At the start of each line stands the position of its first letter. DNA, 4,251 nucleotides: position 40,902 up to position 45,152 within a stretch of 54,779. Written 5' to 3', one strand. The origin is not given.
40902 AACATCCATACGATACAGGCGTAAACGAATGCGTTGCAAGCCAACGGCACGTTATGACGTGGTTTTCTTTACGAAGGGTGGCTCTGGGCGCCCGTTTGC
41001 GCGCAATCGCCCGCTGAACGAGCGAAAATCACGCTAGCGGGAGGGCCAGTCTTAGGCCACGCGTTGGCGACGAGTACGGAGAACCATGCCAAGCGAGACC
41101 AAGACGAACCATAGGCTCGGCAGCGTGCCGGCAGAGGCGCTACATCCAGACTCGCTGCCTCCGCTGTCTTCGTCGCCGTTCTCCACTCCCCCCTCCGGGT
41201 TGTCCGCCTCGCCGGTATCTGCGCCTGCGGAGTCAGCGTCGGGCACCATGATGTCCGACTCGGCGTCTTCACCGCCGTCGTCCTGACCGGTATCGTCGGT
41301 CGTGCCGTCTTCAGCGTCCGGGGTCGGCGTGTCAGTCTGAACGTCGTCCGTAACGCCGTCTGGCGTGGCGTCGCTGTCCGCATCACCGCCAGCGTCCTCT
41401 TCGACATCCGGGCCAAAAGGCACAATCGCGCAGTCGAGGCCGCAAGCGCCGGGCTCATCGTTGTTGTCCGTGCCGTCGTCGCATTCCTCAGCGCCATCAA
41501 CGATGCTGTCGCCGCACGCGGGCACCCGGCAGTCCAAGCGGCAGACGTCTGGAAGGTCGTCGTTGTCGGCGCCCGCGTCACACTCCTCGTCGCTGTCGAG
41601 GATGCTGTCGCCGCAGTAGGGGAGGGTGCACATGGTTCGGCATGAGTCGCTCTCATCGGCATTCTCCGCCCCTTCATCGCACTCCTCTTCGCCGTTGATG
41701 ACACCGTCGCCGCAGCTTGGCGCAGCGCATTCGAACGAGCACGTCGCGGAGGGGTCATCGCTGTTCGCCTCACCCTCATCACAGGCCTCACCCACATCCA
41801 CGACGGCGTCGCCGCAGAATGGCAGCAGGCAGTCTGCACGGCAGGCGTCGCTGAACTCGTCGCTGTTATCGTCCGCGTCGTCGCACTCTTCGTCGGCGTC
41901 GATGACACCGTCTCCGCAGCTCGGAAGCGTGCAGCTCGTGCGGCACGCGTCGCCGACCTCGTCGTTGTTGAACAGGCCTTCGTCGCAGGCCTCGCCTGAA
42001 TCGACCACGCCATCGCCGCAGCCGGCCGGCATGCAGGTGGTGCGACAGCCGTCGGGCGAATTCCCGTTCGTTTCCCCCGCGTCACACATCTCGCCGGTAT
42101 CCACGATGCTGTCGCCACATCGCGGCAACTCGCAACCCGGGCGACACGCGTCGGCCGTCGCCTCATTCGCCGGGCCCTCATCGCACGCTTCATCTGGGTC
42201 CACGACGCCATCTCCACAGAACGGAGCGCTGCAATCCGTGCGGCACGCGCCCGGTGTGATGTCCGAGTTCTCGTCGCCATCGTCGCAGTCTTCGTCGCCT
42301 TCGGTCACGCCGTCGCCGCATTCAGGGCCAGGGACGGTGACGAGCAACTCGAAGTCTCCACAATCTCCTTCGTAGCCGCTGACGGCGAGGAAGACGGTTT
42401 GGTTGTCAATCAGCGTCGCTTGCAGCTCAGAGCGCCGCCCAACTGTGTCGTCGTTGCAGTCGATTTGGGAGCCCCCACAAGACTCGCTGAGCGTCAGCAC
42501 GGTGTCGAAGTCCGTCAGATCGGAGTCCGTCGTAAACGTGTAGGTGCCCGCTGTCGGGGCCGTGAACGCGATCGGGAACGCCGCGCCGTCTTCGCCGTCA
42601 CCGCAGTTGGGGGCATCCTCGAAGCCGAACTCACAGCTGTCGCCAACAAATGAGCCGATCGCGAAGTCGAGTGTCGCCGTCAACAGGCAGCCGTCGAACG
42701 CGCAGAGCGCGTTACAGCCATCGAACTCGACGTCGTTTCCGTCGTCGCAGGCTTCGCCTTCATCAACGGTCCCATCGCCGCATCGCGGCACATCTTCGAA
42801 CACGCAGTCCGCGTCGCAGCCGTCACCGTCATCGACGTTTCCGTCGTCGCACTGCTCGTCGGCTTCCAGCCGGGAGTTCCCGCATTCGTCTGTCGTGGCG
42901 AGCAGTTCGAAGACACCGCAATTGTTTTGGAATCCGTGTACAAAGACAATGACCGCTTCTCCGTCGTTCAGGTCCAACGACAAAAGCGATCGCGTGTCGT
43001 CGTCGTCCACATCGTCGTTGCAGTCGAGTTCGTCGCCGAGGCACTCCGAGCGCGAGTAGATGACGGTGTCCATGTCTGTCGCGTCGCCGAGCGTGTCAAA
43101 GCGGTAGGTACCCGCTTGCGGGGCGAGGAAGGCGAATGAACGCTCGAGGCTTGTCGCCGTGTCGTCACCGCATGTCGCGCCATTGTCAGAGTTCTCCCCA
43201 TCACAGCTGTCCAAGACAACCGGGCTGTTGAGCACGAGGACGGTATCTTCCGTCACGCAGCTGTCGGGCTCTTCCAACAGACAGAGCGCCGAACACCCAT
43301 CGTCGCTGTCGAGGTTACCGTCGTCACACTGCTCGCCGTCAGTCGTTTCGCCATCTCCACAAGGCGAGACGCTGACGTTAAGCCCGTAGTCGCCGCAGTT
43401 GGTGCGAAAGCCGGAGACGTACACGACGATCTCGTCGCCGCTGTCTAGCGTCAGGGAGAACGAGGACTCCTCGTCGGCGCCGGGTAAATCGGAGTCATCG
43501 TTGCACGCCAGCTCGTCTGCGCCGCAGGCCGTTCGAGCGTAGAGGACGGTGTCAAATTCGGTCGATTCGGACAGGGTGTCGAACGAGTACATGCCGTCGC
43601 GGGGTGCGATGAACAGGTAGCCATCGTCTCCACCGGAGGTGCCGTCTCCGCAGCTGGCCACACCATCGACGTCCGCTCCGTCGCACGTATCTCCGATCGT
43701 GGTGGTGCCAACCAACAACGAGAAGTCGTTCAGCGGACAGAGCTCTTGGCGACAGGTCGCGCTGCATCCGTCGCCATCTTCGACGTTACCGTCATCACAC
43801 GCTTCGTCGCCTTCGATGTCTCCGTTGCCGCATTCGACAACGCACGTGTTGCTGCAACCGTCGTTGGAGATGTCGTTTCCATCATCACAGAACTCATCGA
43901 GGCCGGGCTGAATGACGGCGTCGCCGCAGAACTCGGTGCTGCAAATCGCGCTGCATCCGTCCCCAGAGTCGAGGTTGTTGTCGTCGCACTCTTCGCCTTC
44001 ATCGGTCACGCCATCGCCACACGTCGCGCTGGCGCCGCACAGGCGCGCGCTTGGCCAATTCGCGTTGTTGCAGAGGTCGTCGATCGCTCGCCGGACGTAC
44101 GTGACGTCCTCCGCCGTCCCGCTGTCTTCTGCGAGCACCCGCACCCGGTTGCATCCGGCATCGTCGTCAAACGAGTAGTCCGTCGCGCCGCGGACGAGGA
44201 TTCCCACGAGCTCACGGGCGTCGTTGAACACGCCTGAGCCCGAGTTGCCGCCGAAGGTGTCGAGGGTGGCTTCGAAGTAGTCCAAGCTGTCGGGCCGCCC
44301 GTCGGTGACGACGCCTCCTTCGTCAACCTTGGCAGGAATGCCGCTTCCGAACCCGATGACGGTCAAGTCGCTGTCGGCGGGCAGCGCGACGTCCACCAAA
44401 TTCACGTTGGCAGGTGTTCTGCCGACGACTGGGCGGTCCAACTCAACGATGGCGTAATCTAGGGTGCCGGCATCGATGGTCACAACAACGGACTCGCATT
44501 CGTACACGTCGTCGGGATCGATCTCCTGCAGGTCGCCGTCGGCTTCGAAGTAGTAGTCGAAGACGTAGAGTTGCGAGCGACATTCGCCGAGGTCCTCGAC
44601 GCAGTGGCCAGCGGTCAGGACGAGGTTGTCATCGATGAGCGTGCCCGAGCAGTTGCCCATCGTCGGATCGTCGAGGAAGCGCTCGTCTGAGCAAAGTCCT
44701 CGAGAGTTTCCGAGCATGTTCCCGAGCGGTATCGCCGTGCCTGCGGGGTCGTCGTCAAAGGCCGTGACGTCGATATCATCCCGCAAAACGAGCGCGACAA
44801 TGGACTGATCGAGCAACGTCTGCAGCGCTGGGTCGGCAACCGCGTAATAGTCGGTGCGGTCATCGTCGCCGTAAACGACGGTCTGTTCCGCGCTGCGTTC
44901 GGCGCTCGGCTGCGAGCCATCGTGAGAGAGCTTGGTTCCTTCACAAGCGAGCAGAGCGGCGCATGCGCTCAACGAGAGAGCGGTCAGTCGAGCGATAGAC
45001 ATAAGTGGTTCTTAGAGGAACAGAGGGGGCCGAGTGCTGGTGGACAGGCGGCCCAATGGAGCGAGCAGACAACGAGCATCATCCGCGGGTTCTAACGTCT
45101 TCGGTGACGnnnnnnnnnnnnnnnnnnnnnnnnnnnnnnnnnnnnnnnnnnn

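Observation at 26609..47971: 21-kb island of eight consecutive exported proteins built from eukaryote-like extracellular-matrix parts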

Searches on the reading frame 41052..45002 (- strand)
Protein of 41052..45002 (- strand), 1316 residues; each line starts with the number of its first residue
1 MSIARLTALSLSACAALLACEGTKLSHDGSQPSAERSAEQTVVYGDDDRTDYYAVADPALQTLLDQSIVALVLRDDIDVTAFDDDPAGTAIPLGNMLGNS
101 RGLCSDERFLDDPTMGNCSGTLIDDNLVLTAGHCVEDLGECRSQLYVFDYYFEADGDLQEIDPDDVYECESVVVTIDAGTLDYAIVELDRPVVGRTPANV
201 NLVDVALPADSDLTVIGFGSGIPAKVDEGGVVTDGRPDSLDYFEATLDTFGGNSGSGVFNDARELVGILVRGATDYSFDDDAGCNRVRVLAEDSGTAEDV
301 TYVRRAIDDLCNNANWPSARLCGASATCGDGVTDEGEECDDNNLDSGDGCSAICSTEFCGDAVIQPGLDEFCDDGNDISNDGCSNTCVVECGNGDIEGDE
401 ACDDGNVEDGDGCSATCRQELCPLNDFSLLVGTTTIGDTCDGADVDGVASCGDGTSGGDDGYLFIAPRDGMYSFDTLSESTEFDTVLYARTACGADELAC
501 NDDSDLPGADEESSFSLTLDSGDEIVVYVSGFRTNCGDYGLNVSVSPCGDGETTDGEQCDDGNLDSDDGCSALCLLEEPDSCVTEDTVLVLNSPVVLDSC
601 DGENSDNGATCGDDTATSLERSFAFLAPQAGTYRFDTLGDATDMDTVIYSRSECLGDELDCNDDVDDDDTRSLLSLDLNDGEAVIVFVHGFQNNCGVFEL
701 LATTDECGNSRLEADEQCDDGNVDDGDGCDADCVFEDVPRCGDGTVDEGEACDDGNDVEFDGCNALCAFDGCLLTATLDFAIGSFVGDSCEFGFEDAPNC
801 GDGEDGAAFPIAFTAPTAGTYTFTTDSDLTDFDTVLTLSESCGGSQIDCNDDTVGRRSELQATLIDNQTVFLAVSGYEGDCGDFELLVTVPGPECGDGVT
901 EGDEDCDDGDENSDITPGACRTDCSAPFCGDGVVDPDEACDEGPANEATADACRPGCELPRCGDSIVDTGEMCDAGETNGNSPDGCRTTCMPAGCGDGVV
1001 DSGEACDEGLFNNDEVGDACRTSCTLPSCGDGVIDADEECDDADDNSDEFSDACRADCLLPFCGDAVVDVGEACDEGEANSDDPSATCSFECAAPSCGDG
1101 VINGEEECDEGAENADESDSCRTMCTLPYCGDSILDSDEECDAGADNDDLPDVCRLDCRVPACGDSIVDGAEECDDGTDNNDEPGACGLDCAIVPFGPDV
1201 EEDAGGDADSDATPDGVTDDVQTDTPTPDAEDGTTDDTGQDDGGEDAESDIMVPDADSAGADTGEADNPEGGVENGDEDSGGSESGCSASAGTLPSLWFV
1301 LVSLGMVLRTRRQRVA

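Call 4: search_protein_families(library=pfam, proteins=[window:41052-45002:-], max_evalue=0.01)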
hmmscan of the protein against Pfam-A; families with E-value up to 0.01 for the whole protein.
window:41052-45002:- (1316 aa): 4 families
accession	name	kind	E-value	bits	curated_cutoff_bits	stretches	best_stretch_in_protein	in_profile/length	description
PF13948.11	DUF4215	-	1.6e-48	163.2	27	7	739-767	19-46/47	Domain of unknown function (DUF4215)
PF13365.12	Trypsin_2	-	4.5e-14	53.8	27.6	1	118-268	1-144/144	Trypsin-like peptidase domain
PF00089.32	Trypsin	-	1.8e-09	38.2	20.6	1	117-272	26-198/220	Trypsin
PF10459.15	Peptidase_S46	-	0.00062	19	22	1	243-271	624-652/698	Peptidase S46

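Call 5: search_protein_families(library=ncbifam, proteins=[window:41052-45002:-], max_evalue=0.01)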
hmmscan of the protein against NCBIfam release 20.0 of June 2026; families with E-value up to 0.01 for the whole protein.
window:41052-45002:- (1316 aa): 2 families
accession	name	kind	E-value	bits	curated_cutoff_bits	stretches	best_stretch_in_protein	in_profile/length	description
TIGR02232.1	myxo_disulf_rpt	repeat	1e-59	198.1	20.8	7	390-420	3-33/38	cysteine-rich acidic repeat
NF045638.1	Mrt_dep_phytase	exception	0.004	15.9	440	0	1235-1312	357-429/430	myxosortase-dependent phytase-like phosphatase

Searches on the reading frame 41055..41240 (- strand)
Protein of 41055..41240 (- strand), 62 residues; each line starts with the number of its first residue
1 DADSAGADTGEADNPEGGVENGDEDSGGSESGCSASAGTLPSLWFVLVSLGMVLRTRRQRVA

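Call 81: search_protein_families(library=ncbifam, proteins=[window:41055-41240:-], max_evalue=10)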
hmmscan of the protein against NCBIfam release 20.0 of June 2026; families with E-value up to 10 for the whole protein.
seq(62 aa): 8 families
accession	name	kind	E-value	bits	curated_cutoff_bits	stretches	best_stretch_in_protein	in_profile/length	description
TIGR03901.2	MYXO-CTERM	domain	0.00016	22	20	1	29-59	3-33/34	MYXO-CTERM sorting domain-containing protein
NF045638.1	Mrt_dep_phytase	exception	0.00017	20.4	440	1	5-59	368-428/430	myxosortase-dependent phytase-like phosphatase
NF045522.1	MXAN_2561_fam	equivalog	0.00074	19.1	150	1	25-59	270-304/304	MXAN_2561 family MXYO-CTERM-anchored protein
NF041894.1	MXAN_6652_fam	equivalog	0.0015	18.1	200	1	15-58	164-203/203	MXAN_6652 family MXYO-CTERM-anchored protein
NF041938.1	RSIGE_not_HEIGH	exception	0.016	14.5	375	1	5-58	268-323/325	MYXO-CTERM-anchored inactivated metalloprotease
NF041936.1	MXAN_0125_fam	equivalog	0.05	13.6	65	1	23-58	137-169/169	MXAN_0125 family MYXO-CTERM protein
NF045523.1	MXAN_5453_fam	exception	0.072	11.6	500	1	6-60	483-542/544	MXAN_5453 family MXYO-CTERM-anchored protein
TIGR03382.1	GC_trans_RRR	domain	0.11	13.2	15.85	1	32-58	1-27/27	MYXO-CTERM sorting domain-containing protein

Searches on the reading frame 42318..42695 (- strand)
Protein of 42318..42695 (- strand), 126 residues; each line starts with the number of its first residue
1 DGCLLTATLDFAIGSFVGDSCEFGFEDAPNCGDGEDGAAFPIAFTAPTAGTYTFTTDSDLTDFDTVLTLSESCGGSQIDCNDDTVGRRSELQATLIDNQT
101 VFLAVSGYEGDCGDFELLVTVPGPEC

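Call 78: predict_structure(alignment_id=A4)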
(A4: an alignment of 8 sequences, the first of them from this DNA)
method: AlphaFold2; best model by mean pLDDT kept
length: 126 residues; sequences in the alignment: 8
mean_pLDDT: 77.3   pTM: 0.74
mean pLDDT of the five models: 77.3, 72.4, 71.8, 69.7, 64.9
residues with pLDDT >= 90: 24; 70-90: 67; 50-70: 34; < 50: 1
segments of 3 or more residues with pLDDT < 50: none
pLDDT, mean of each block of 10 residues (from residue 1): 69 77 63 62 89 85 77 80 76 91 79 85 66
secondary structure, 60 per line:
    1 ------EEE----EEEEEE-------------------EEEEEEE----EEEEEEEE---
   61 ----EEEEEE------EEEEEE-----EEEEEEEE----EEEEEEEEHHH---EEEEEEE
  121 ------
elements in order: E7-9 E14-19 E39-45 E50-57 E65-70 E77-82 E88-95 E100-107 E114-120

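Call 80: fold_search(model_id=the predicted structure, library=pdb)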
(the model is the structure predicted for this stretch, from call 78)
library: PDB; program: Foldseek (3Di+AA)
matches with E <= 10: 1567; with E <= 0.001: 10
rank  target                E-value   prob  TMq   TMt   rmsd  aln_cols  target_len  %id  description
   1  1nqj_A                4.6e-05  1.00  0.64  0.81   2.9       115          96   17  CRYSTAL STRUCTURE OF CLOSTRIDIUM HISTOLYTICUM COLG COLLAGENASE COLLAGEN-BINDING DOMAIN 3B AT 1.0 ANGSTROM RESOLUTION I (released 2003-04-15)
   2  5sv5                  4.8e-05  1.00  0.63  0.74   3.6       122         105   14  1.0 Angstrom Crystal Structure of pre-Peptidase C-terminal Domain of Collagenase from Bacillus anthracis. (released 2016-08-17)
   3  2o8o_A                1.3e-04  1.00  0.60  0.68   3.5       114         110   17  Crystal structure of Clostridium histolyticum colg collagenase collagen-binding domain 3B at 1.35 Angstrom resolution  (released 2007-12-11)
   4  1nqj_B                2.0e-04  1.00  0.62  0.68   3.7       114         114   18  CRYSTAL STRUCTURE OF CLOSTRIDIUM HISTOLYTICUM COLG COLLAGENASE COLLAGEN-BINDING DOMAIN 3B AT 1.0 ANGSTROM RESOLUTION I (released 2003-04-15)
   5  1nqd_A                2.7e-04  1.00  0.60  0.67   3.5       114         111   17  CRYSTAL STRUCTURE OF CLOSTRIDIUM HISTOLYTICUM COLG COLLAGENASE COLLAGEN-BINDING DOMAIN 3B AT 1.65 ANGSTROM RESOLUTION  (released 2003-04-15)
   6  9ues_B                2.9e-04  1.00  0.63  0.21   2.9       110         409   19  Crystal structure of an inactive TKSP mutant in complex with the TKS propeptide (released 2026-02-18)
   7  4hpk_B                3.5e-04  1.00  0.60  0.66   3.4       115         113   16  Crystal structure of Clostridium histolyticum colg collagenase collagen-binding domain 3B at 1.35 Angstrom resolution  (released 2012-12-12)
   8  1nqd_B                4.3e-04  1.00  0.60  0.66   3.2       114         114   17  CRYSTAL STRUCTURE OF CLOSTRIDIUM HISTOLYTICUM COLG COLLAGENASE COLLAGEN-BINDING DOMAIN 3B AT 1.65 ANGSTROM RESOLUTION  (released 2003-04-15)
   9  3afg_B                4.7e-04  1.00  0.52  0.16   5.2       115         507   15  Crystal structure of ProN-Tk-SP from Thermococcus kodakaraensis (released 2010-08-04)
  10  3afg_A                5.2e-04  1.00  0.62  0.17   2.8       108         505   18  Crystal structure of ProN-Tk-SP from Thermococcus kodakaraensis (released 2010-08-04)
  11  6v4b_A                1.0e-03  1.00  0.59  0.47   5.2       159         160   11  DeCLIC N-terminal Domain 34-202 (released 2020-06-03)
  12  4dzg                  1.2e-03  1.00  0.50  0.54   4.1       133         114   13  Crystal structure of Aeromonas hydrophila PliG, a periplasmic lysozyme inhibitor of g-type lysozyme (released 2012-06-13)
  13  8x8h_A                1.3e-03  1.00  0.37  0.33  10.3       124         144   14  A carbohydrate binding domain of a putative pectate lyase (released 2024-12-04)
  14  5iku                  1.4e-03  1.00  0.64  0.35   2.9       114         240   18  Crystal structure of the Hathewaya histolytica ColG tandem collagen-binding domain s3as3b in the presence of calcium at  (released 2017-03-15)
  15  1pm4_A                1.5e-03  1.00  0.52  0.56   6.5       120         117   14  Crystal structure of Yersinia pseudotuberculosis-derived mitogen (YPM) (released 2004-01-27)
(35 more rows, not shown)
